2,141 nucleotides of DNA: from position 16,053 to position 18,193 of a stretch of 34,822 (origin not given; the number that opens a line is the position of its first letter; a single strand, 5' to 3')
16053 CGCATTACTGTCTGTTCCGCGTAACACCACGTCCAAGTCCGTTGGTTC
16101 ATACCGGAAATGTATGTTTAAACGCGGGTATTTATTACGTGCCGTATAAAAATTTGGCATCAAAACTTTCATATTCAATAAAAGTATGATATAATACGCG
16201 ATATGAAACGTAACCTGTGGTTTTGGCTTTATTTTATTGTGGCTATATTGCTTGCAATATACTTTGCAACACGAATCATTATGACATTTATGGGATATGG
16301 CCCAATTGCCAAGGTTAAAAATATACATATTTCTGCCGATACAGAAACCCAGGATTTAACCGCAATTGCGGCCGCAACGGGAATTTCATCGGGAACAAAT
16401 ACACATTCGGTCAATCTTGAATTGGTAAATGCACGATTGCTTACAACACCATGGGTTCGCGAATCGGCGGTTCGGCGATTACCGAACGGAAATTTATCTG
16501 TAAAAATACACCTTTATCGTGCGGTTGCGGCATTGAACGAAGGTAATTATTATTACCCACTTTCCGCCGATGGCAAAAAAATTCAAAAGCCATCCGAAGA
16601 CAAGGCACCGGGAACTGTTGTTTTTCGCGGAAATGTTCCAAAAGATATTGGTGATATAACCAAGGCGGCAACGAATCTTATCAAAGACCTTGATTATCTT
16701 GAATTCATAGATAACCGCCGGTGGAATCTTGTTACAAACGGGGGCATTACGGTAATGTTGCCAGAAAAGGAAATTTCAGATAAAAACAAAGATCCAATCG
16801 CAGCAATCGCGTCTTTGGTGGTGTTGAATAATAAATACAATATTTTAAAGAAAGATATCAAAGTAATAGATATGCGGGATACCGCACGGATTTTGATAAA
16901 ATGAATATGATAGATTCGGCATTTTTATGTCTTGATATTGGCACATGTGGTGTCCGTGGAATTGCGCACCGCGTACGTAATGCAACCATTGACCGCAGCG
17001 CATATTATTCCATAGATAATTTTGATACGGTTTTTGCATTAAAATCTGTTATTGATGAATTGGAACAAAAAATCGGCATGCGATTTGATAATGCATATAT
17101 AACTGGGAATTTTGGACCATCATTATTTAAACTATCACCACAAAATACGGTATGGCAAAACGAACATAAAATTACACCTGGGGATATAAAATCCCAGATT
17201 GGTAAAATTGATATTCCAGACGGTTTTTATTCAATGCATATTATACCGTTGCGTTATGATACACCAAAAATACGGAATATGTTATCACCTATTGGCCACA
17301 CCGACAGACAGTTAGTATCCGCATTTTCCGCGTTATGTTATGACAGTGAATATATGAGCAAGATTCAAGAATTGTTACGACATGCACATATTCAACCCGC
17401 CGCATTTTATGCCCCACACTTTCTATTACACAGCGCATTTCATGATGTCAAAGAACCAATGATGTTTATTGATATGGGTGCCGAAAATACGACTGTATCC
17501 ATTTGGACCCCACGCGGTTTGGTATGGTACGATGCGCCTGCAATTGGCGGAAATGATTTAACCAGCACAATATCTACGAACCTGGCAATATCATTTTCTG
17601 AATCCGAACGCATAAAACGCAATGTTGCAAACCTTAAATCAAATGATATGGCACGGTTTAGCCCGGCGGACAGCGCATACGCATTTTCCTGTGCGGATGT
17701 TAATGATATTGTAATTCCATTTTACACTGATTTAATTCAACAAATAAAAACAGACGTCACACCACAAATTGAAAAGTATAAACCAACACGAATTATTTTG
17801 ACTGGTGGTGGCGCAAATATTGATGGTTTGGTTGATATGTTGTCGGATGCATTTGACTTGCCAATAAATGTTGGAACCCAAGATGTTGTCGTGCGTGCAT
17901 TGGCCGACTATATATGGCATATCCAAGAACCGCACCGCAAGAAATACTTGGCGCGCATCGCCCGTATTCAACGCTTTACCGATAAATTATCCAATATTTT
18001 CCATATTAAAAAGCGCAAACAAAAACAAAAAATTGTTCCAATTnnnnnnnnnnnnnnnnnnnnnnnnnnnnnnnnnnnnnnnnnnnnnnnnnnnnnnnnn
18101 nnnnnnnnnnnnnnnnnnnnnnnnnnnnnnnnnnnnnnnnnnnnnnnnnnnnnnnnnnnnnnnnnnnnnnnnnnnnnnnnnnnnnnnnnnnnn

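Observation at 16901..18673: ftsA reads through, in frame and without a stop, into a complete ribulose-phosphate 3-epimerase domain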

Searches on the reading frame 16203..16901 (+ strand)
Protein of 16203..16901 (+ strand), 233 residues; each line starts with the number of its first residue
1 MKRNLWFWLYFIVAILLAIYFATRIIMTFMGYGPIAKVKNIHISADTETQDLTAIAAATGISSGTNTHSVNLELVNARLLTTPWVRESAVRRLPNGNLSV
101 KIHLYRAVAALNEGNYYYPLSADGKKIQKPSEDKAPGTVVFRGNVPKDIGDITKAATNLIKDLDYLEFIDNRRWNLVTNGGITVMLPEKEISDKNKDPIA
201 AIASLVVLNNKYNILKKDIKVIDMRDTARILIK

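Call 3: search_protein_families(library=pfam, proteins=[window:16203-16901:+], max_evalue=0.01)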
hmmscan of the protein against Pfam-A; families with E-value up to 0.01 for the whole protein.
window:16203-16901:+ (233 aa): 2 families
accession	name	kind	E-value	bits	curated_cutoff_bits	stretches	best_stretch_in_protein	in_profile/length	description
PF03799.20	FtsQ_DivIB_C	-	8.3e-08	33.5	21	1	112-225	4-114/114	Cell division protein FtsQ/DivIB, C-terminal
PF08478.15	POTRA_1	-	1.2e-06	29.1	23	1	37-102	2-66/69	POTRA domain, FtsQ-type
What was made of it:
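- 16203..16904 (+): ftsQ (233 aa). Its stop codon overlaps the fusion's start codon (ATGA), which implies co-transcription and probably translational coupling. Pfam POTRA_1 and FtsQ_DivIB_C (call 3).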

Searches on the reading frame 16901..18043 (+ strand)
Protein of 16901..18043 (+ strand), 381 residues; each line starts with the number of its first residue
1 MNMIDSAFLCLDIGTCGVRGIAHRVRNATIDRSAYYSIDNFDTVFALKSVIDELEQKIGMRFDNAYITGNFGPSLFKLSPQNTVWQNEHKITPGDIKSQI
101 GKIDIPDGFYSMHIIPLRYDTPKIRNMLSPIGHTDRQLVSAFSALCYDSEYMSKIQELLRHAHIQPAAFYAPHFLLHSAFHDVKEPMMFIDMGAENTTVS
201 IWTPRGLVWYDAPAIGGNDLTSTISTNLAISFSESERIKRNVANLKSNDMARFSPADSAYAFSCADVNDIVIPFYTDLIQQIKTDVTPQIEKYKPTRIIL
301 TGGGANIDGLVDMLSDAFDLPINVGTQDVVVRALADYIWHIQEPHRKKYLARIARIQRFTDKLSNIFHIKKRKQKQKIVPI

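Call 4: search_protein_families(library=ncbifam, proteins=[window:16901-18043:+], max_evalue=0.01)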
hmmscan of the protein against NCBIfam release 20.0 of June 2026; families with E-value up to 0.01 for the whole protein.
window:16901-18043:+ (381 aa): 10 families
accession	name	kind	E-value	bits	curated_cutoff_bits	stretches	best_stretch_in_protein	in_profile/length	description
TIGR01174.1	ftsA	equivalog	9.6e-18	64.4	175.85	1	32-330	40-350/371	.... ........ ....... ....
NF045709.1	Amuc_1101_fam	equivalog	2.3e-12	46.6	650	1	177-324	170-314/608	Amuc_1101 family PilM-like pilus complex protein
TIGR01175.1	pilM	subfamily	3.7e-11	42.6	133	1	185-324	187-312/348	type IV pilus assembly protein PilM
NF011660.0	PRK15080.1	equivalog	2.3e-07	30.3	182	1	189-244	145-200/277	ethanolamine utilization protein EutJ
NF010539.0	PRK13927.1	subfamily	1e-06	27.9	293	1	184-328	148-314/339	rod shape-determining protein MreB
TIGR02529.1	EutJ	subfamily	1.9e-06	27.6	152.1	0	189-243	112-166/239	ethanolamine utilization protein EutJ family protein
NF007009.0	PRK09472.1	equivalog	1e-05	24.8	409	1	189-339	208-372/420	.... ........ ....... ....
TIGR00904.1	mreB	subfamily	0.00051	19.2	365.75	1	187-329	152-315/334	MreB/Mrl family cell shape determining protein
NF010540.1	PRK13929.1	exception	0.00055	19.1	515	0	298-327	282-311/334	rod-share determining protein MreBH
TIGR00241.1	CoA_E_activ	domain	0.0033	17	125.4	1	264-331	176-240/248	acyl-CoA dehydratase activase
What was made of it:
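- The FtsA equivalog score is well below its cut-off (call 4).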

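Call 42: search_solved_structures(query=window:16901-18043:+, max_evalue=0.01, show_alignments=3)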
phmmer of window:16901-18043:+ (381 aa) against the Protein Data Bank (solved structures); distinct sequences matched with E-value up to 0.01: 6.
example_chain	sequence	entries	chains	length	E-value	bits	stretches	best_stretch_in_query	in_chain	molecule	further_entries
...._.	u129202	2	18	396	8.9e-08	34.7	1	102-346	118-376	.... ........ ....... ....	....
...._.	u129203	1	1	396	4.4e-07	32.4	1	46-338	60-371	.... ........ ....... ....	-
2ych_A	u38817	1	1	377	1.4e-05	27.5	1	150-320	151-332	COMPETENCE PROTEIN PILM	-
7q6d_A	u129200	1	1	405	0.00011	24.5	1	47-345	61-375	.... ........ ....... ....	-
3wt0_A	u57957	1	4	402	0.00022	23.5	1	188-326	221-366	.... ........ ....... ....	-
3wqt_A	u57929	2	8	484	0.00032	23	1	188-326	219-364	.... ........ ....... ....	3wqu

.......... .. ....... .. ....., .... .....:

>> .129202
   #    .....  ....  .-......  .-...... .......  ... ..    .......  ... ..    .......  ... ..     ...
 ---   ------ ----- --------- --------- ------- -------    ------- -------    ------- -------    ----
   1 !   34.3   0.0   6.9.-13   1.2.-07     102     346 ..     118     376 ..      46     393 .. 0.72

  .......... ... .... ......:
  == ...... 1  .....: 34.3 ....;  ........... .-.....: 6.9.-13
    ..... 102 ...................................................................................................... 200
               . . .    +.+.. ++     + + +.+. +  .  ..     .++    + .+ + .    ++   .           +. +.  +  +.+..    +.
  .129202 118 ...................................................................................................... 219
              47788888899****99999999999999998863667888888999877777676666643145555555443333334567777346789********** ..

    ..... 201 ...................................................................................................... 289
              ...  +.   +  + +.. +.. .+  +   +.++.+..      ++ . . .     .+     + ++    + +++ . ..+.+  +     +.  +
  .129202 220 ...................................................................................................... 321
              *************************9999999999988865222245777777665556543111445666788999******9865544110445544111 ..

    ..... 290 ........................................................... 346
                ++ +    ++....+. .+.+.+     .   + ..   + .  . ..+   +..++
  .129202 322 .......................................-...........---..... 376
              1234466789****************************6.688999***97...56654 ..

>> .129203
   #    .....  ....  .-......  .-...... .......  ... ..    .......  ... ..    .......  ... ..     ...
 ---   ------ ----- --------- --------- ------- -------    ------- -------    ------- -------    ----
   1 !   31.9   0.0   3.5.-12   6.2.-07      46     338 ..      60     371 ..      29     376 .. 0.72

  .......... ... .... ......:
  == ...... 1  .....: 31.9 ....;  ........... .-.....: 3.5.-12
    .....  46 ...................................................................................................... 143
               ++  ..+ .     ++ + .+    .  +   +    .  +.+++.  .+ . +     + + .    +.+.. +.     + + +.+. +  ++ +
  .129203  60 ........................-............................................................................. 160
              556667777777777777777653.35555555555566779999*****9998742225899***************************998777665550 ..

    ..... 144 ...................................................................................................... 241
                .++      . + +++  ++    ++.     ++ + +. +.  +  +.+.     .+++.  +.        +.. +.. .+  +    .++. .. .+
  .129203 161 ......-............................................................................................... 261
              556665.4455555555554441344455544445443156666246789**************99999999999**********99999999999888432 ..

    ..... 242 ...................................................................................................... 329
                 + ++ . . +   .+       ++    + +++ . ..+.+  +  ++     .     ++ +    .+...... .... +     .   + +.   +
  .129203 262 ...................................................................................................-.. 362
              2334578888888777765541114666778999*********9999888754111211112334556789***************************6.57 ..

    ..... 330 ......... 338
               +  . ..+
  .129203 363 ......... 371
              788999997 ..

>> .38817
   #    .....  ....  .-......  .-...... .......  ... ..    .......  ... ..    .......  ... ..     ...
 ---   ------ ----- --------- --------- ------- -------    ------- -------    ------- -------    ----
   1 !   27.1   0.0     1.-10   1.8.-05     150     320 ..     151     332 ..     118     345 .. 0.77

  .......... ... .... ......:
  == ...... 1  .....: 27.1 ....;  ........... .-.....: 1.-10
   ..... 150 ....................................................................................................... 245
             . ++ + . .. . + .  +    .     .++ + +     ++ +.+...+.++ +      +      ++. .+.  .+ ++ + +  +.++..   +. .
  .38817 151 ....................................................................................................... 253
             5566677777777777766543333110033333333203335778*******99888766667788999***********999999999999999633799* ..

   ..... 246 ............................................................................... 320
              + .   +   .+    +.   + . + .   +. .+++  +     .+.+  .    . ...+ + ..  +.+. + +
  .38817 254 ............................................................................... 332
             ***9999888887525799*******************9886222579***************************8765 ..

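Call 59: search_protein_families(library=pfam, proteins=[window:16901-17920:+], max_evalue=1)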
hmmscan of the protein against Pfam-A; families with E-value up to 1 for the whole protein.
window:16901-17920:+ (340 aa): 5 families
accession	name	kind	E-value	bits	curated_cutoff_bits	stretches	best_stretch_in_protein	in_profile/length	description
PF14450.12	FtsA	-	6.8e-12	46.3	31.8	1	189-327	2-112/127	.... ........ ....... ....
PF11104.14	PilM_2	-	1.1e-09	38.1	27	1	183-323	178-303/340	Type IV pilus assembly protein PilM;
PF06723.19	MreB_Mbl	-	5e-08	32.6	27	2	297-329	276-308/327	MreB/Mbl protein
PF02782.22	FGGY_C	-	0.032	14.4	27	1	285-325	145-180/198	FGGY family of carbohydrate kinases, C-terminal domain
PF08841.16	DDR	-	0.23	10.9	24.6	1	184-241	132-190/328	Diol dehydratase reactivase ATPase-like domain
